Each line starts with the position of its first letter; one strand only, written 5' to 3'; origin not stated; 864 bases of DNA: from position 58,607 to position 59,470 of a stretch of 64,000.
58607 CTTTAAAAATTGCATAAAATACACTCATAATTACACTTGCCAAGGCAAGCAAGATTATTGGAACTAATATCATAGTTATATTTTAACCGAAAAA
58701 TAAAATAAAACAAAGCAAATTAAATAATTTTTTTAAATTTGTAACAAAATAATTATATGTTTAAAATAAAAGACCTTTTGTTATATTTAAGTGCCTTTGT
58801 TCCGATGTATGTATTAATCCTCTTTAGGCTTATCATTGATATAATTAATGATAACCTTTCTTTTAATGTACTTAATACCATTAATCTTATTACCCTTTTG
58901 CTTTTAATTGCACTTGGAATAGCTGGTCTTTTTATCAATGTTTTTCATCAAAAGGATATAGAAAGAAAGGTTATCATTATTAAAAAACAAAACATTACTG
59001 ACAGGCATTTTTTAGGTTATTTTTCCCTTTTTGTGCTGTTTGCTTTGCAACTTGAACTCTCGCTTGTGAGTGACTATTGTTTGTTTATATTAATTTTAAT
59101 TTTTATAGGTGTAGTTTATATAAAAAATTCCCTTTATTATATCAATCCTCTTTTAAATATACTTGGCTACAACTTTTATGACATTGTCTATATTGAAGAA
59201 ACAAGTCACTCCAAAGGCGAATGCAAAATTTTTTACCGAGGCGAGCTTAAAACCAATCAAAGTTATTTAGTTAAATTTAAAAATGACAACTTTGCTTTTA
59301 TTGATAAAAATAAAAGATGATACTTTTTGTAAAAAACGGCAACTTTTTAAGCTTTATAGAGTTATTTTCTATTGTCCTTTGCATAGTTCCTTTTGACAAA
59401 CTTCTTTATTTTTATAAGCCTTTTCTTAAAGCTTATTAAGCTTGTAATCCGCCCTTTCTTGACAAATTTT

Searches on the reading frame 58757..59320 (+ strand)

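Call 9: search_protein_families(library=ncbifam, proteins=[window:58757-59320:+])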
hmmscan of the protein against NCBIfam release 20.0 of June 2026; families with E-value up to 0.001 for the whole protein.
window:58757-59320:+ (187 aa): 1 family
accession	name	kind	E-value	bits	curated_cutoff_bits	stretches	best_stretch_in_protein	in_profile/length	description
NF041622.1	KwaA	equivalog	2.5e-16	60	100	1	8-179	3-180/182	anti-phage protein KwaA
